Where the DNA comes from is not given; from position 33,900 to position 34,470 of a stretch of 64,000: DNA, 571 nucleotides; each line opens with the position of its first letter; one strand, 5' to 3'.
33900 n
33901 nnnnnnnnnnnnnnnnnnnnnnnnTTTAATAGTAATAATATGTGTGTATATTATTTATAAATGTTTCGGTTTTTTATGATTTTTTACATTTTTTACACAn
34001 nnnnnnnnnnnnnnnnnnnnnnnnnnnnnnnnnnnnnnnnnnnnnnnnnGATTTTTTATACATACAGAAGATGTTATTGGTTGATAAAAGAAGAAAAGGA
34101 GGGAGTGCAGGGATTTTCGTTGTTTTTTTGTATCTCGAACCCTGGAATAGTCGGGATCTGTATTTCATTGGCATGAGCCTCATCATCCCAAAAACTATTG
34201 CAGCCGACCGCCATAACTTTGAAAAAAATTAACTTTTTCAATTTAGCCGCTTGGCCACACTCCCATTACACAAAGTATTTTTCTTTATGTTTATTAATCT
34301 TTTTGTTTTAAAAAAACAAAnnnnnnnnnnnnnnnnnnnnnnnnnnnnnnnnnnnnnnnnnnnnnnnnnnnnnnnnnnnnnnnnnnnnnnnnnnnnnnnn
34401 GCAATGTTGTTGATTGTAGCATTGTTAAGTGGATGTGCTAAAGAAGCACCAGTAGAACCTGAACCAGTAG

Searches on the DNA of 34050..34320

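Call 51: search_rna_families(source=window, start=34050, end=34320, threshold=evalue, max_evalue=10, show_alignments=3)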
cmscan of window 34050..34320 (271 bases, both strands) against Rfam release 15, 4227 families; matches with E-value up to 10: 4.
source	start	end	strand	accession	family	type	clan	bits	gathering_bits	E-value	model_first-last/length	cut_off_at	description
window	34250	34311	+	RF02279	TtnuCD1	Gene; snRNA; snoRNA; CD-box;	-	16.8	70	9.7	1-63/63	no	Tetrahymena snoRNA TtnuCD1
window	34169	34190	-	RF00095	snoPyro_CD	Gene; snRNA; snoRNA; CD-box;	CL00132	14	45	2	1-58/58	no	Pyrococcus C/D box small nucleolar RNA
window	34168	34246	-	RF04179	BTnc049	Gene; sRNA;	-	13.8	81.9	7.6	1-111/111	no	Bacteroides sRNA BTnc049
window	34137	34159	-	RF02359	MS2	Cis-reg;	-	9.8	40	8.9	1-36/36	no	Bacteriophage MS2 operator hairpin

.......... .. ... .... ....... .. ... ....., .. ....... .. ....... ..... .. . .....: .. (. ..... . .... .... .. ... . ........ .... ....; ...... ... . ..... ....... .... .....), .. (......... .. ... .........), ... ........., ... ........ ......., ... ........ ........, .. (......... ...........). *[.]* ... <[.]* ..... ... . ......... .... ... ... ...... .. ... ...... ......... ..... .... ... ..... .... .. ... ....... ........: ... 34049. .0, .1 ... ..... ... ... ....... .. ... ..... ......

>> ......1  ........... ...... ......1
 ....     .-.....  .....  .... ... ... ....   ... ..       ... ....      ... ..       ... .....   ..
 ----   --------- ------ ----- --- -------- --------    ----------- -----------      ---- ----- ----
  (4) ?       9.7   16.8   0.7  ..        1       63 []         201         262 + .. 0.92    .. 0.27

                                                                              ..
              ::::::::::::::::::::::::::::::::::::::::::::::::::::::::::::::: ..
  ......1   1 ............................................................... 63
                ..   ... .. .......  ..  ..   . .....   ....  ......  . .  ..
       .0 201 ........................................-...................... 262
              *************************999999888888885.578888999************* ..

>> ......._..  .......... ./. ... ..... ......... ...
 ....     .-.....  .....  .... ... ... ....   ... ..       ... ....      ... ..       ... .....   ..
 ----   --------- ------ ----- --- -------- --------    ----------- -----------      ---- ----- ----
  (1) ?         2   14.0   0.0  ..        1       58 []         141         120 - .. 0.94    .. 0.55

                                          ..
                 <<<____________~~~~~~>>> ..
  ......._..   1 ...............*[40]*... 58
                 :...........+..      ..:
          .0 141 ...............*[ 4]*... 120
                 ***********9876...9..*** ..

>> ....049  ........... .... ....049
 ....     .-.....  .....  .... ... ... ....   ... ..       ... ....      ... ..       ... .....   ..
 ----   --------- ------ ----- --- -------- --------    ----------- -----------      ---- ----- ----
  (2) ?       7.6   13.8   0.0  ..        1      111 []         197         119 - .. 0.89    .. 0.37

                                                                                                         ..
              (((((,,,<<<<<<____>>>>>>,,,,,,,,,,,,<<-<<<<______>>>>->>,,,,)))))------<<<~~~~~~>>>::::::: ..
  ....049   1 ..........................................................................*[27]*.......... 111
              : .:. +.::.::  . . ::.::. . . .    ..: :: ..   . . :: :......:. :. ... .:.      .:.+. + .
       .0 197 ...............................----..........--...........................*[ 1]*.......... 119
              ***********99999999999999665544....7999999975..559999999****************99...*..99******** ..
